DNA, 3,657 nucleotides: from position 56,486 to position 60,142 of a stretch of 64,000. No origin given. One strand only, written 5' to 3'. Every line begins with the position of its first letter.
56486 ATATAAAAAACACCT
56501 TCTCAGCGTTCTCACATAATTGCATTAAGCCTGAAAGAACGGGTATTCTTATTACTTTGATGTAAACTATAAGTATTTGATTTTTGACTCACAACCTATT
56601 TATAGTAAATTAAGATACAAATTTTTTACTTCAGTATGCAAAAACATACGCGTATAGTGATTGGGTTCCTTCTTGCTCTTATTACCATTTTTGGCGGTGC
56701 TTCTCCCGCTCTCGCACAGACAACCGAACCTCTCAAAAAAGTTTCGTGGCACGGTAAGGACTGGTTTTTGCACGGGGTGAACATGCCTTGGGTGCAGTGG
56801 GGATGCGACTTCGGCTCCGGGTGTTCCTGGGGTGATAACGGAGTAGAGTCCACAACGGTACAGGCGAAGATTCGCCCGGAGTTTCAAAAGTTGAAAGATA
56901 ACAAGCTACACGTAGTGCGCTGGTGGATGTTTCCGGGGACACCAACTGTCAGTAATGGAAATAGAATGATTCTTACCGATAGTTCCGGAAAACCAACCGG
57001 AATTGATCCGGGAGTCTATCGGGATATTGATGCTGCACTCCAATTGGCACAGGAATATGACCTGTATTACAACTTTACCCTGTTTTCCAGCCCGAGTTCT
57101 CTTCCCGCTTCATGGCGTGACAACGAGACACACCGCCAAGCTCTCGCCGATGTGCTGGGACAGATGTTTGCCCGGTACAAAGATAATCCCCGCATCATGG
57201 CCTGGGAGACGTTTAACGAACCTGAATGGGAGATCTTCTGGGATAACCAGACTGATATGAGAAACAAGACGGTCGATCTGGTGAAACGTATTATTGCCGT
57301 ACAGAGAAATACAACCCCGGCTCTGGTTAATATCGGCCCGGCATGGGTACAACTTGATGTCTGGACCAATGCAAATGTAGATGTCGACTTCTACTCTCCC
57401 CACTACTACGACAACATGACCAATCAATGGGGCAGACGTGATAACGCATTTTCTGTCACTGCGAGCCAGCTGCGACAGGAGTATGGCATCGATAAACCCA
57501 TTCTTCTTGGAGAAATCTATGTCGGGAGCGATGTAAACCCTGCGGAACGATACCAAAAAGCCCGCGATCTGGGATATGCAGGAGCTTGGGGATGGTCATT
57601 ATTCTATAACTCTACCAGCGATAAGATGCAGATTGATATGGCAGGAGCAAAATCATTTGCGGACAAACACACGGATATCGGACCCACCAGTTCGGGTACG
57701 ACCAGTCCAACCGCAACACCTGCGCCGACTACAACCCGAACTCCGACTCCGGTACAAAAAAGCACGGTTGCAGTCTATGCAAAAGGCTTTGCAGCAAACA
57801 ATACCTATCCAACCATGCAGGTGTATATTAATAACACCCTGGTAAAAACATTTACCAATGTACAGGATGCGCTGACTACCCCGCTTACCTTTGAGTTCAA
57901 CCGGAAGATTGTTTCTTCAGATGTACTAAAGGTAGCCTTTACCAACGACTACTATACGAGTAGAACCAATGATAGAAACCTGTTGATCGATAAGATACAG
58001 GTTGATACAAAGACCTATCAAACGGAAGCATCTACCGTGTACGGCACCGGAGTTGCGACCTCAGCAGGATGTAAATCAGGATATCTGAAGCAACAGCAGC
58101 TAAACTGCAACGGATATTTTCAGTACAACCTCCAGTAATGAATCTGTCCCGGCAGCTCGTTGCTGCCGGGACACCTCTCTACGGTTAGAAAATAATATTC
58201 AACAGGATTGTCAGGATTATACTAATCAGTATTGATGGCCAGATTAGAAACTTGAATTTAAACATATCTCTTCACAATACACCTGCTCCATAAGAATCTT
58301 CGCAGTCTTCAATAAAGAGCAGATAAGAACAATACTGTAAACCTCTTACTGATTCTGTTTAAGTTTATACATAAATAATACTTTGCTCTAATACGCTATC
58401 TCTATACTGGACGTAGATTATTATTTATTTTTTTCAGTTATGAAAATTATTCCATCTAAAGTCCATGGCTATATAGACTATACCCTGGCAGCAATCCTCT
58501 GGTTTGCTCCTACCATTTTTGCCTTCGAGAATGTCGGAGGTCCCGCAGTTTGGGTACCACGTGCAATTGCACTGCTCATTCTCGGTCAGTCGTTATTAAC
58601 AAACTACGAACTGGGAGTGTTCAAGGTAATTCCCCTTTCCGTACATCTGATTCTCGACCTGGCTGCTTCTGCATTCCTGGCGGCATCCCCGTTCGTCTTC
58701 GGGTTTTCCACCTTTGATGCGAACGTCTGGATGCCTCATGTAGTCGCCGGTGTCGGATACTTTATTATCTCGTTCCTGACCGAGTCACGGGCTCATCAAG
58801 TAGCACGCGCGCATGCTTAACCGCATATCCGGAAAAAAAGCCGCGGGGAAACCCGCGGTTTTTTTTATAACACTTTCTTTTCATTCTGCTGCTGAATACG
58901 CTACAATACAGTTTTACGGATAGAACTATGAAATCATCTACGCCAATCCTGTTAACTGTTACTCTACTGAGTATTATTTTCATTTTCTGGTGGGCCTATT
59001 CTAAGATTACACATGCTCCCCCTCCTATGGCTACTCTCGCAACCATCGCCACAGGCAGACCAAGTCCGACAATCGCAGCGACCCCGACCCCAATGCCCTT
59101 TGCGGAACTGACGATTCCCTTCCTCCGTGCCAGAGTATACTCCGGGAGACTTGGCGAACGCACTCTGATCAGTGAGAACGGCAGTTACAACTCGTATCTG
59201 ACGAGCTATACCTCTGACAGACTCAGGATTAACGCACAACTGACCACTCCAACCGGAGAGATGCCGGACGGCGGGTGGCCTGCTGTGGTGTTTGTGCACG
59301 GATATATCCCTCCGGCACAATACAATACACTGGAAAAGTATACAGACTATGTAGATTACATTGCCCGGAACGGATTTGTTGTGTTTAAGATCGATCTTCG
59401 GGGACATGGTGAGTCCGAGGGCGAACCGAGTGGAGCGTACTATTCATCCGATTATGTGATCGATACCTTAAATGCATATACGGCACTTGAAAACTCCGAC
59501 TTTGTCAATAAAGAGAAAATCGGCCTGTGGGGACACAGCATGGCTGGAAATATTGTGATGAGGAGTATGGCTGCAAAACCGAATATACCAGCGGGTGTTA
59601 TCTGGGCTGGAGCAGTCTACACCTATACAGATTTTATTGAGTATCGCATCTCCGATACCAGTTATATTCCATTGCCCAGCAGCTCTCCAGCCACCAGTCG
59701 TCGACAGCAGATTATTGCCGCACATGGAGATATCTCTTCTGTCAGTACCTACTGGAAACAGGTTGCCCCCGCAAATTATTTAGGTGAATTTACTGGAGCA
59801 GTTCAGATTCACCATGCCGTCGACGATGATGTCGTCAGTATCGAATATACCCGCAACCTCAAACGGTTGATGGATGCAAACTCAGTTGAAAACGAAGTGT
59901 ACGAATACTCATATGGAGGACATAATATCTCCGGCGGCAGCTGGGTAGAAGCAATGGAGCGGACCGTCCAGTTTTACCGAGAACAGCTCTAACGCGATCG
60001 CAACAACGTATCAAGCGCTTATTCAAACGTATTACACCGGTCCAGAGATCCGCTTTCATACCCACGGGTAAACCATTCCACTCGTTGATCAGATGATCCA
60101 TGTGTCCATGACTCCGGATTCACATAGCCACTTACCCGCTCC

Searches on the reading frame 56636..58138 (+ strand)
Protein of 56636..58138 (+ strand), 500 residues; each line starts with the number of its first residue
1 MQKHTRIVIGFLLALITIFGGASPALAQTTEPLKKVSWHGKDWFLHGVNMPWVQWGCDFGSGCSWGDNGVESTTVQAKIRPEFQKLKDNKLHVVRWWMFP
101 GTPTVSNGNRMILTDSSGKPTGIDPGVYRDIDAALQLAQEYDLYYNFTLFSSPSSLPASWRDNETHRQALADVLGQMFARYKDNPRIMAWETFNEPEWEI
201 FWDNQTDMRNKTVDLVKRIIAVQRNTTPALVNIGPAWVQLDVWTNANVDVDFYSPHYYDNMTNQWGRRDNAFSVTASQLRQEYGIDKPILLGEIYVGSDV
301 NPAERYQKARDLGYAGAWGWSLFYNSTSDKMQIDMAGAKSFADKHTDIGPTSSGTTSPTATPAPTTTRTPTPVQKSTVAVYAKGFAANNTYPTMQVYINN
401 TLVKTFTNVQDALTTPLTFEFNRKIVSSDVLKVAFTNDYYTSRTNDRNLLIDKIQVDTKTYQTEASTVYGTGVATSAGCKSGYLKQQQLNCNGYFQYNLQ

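Call 33: search_protein_families(library=ncbifam, proteins=[window:56636-58138:+], max_evalue=0.00001)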
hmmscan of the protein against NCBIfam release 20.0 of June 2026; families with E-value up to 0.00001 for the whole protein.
window:56636-58138:+ (500 aa): 0 families

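Call 55: search_protein_families(library=pfam, proteins=[window:56636-58138:+], max_evalue=0.001)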
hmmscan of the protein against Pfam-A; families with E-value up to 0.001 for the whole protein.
window:56636-58138:+ (500 aa): 1 family
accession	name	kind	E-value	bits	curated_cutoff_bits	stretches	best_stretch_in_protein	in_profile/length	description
PF16841.11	CBM60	-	7.4e-16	58.9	28.2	1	377-469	1-89/91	Ca-dependent carbohydrate-binding module xylan-binding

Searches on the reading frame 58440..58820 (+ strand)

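Call 55: search_protein_families(library=pfam, proteins=[window:58440-58820:+], max_evalue=0.001)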
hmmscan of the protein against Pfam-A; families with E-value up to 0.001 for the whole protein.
window:58440-58820:+ (126 aa): 1 family
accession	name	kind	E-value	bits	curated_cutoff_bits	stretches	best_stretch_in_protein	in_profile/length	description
PF03779.20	SPW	-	2.4e-09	37.9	31.5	1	9-109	2-90/93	SPW repeat domain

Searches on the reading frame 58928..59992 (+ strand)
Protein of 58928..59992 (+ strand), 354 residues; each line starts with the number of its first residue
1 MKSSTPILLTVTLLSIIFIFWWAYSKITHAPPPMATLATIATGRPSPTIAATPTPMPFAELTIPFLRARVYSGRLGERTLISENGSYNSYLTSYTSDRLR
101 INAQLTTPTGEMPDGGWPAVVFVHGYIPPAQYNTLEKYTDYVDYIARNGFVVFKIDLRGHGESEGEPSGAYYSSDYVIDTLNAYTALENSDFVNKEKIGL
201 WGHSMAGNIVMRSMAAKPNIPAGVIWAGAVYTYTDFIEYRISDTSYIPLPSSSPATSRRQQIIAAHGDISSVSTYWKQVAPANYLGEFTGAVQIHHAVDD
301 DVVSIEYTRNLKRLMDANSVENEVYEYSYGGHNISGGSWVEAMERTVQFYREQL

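Call 55: search_protein_families(library=pfam, proteins=[window:58928-59992:+], max_evalue=0.001)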
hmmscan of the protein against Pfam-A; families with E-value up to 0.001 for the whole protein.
window:58928-59992:+ (354 aa): 9 families
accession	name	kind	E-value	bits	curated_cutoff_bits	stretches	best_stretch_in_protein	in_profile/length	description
PF12146.15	Hydrolase_4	-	1.3e-16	61.1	27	1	119-233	6-113/239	Serine aminopeptidase, S33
PF00561.26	Abhydrolase_1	-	9.6e-13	48.8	25.8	1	118-218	1-91/245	alpha/beta hydrolase fold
PF12697.13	Abhydrolase_6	-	8.3e-09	36.9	26.3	1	120-248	1-94/217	Alpha/beta hydrolase family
PF02129.25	Peptidase_S15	-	9.1e-07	29.3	23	1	99-234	3-134/262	X-Pro dipeptidyl-peptidase (S15 family)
PF08840.17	BAAT_C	-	2.6e-06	28.1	20.9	1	182-334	8-160/210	BAAT / Acyl-CoA thioester hydrolase C terminal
PF00326.27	Peptidase_S9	-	4.1e-06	26.9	22.6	1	143-353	8-209/213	Prolyl oligopeptidase family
PF01738.24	DLH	-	3.5e-05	23.9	21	0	107-332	7-186/217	Dienelactone hydrolase family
PF05448.18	AXE1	-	0.00035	19.9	21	0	95-166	63-127/321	Acetyl xylan esterase (AXE1)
PF20434.5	BD-FAE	-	0.00046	20.2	26.8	0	117-313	13-213/215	BD-FAE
